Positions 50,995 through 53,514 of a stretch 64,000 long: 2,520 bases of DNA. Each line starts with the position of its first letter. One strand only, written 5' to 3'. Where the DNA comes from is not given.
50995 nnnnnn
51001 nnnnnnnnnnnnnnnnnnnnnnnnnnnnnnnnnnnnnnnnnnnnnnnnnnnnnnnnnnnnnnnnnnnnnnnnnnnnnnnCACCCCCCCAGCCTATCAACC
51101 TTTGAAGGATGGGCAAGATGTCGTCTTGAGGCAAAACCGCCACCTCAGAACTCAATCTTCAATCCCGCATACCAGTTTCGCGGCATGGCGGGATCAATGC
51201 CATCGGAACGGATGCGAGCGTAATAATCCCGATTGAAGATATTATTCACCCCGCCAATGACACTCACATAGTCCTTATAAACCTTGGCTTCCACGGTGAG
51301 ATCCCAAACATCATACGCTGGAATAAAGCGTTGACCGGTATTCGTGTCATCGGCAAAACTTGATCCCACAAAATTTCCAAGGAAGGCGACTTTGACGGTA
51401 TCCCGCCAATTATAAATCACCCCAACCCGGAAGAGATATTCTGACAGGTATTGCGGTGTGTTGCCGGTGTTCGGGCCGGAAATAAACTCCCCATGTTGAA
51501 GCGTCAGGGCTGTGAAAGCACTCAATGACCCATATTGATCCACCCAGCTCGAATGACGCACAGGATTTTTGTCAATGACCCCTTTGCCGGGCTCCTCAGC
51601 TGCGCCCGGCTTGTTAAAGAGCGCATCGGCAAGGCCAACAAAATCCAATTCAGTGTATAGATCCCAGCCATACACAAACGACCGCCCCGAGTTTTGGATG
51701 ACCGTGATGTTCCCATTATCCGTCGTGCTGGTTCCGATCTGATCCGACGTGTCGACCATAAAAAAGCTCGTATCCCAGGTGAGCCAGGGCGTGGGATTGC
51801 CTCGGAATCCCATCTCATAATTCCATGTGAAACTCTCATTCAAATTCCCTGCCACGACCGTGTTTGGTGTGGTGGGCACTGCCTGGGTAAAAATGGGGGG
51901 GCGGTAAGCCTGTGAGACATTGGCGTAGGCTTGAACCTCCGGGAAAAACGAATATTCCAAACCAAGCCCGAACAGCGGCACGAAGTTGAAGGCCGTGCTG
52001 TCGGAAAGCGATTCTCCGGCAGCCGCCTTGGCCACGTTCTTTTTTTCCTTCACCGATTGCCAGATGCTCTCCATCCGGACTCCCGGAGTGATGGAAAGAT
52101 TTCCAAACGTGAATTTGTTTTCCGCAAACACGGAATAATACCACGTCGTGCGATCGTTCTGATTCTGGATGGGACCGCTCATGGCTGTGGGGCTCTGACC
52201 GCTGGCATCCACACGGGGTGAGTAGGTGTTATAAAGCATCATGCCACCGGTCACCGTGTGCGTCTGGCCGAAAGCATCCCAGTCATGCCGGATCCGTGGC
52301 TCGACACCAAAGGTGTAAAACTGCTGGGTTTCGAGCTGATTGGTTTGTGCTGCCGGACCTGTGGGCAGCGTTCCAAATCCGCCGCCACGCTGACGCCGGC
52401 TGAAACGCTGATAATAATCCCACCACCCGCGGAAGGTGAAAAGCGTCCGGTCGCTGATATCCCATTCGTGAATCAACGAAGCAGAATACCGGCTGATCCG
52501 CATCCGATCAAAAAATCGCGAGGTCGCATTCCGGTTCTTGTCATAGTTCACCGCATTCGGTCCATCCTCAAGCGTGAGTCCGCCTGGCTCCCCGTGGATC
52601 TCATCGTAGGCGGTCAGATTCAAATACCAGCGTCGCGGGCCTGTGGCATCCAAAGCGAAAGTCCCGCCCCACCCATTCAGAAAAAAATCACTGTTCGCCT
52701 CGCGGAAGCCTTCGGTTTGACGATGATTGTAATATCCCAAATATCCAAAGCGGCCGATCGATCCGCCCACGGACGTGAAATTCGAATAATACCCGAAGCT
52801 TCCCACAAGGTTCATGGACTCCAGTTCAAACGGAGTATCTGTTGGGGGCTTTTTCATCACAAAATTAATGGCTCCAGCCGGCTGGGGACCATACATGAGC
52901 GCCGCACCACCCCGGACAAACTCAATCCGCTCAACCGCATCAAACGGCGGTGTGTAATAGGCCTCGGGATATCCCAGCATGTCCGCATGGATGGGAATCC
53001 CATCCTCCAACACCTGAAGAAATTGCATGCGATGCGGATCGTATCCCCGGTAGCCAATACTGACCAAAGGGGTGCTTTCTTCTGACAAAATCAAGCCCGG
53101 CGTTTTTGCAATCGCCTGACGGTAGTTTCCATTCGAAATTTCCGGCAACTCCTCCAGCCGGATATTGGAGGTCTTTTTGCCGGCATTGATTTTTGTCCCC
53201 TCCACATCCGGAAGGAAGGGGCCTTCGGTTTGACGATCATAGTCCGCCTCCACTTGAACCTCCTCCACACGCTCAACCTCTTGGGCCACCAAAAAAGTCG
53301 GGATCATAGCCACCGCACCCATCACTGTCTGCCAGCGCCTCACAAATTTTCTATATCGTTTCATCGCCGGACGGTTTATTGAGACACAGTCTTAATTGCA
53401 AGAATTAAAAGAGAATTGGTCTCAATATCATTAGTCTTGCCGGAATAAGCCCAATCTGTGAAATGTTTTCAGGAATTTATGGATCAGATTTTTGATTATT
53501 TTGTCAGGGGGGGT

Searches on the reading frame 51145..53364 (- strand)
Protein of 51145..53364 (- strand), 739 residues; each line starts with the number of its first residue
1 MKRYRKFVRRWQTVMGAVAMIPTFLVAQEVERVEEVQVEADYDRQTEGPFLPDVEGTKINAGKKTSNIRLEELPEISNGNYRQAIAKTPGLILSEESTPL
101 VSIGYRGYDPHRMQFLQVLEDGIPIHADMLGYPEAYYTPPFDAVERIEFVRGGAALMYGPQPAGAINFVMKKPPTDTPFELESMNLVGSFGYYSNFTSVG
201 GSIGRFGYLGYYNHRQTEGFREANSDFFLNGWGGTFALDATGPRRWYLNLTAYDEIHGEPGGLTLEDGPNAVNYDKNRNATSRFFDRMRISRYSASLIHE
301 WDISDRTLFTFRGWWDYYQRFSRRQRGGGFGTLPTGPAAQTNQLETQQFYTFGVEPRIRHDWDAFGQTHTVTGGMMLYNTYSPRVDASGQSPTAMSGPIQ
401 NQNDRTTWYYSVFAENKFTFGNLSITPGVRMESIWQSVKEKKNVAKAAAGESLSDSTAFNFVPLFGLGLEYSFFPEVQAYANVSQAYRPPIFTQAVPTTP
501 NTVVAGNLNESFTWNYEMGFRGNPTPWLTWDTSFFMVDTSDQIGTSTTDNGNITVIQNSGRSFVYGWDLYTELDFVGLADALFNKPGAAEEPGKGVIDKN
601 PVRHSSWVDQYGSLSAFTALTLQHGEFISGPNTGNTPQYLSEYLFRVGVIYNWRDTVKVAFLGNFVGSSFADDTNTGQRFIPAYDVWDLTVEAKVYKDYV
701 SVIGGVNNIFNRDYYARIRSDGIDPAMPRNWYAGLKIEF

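Call 69: search_protein_families(library=pfam, proteins=[window:51145-53364:-], max_evalue=0.00001)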
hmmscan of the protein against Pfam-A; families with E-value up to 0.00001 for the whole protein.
window:51145-53364:- (739 aa): 3 families
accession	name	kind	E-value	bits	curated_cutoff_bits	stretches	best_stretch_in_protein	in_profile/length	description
PF00593.30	TonB_dep_Rec_b-barrel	-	3.1e-34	120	27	1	245-709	14-436/436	TonB dependent receptor-like, beta-barrel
PF07715.20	Plug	-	2.2e-10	41.5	23.9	1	61-165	5-106/107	TonB-dependent Receptor Plug Domain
PF14905.12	OMP_b-brl_3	-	5.7e-06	26.1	27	0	404-575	109-280/408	Outer membrane protein beta-barrel family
